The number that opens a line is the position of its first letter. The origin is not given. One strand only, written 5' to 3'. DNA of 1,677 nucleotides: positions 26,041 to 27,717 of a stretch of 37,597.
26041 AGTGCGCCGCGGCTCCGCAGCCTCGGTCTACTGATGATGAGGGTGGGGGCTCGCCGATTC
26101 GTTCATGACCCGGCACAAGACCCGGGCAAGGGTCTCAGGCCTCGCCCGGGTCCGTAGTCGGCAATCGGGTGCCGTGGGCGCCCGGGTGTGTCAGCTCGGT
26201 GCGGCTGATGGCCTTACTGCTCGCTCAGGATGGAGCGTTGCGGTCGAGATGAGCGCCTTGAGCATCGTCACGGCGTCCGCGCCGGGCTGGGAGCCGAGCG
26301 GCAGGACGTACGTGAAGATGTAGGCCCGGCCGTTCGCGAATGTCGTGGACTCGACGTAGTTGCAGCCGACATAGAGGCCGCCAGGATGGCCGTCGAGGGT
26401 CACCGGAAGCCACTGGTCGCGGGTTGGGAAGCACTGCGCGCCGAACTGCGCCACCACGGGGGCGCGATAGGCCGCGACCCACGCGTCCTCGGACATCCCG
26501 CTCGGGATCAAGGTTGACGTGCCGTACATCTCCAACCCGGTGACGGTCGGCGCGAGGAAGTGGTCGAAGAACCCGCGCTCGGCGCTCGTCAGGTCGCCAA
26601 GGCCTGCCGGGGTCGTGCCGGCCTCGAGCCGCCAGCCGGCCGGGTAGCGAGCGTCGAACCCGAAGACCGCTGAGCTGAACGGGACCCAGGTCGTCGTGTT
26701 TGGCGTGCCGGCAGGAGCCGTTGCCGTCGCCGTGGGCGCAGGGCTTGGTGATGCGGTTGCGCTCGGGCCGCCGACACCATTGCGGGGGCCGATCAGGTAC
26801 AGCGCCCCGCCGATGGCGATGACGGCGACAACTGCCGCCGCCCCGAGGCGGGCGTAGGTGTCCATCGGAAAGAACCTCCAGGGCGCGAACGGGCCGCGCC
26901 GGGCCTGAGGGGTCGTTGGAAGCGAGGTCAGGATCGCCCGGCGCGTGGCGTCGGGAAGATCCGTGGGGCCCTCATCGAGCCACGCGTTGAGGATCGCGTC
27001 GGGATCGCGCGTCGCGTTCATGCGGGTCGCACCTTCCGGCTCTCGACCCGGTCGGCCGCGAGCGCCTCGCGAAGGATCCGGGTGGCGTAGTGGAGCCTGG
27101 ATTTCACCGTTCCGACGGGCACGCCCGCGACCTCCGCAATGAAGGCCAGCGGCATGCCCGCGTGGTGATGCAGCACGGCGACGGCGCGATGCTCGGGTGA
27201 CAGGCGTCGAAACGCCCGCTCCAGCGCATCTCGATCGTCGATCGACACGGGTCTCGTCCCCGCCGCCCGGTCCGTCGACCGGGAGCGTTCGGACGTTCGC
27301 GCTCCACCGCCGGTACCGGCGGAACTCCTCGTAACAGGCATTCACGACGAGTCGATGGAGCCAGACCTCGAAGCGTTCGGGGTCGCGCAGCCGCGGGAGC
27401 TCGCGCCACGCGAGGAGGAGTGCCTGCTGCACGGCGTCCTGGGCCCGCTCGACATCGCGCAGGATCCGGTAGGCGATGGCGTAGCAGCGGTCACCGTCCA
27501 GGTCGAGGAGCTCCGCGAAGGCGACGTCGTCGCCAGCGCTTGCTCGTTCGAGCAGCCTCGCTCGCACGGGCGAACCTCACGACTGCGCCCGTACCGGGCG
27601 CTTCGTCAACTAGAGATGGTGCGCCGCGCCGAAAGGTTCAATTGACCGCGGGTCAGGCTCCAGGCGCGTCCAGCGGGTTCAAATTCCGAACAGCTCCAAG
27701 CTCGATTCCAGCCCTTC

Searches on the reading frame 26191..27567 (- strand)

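Call 66: search_protein_families(library=pfam, proteins=[window:26191-27567:-], max_evalue=0.0001)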
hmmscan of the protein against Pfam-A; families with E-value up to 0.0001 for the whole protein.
window:26191-27567:- (458 aa): 1 family
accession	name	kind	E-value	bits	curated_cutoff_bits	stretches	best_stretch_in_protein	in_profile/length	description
PF04542.20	Sigma70_r2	-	5.5e-12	45.8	24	1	27-87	8-70/71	Sigma-70 region 2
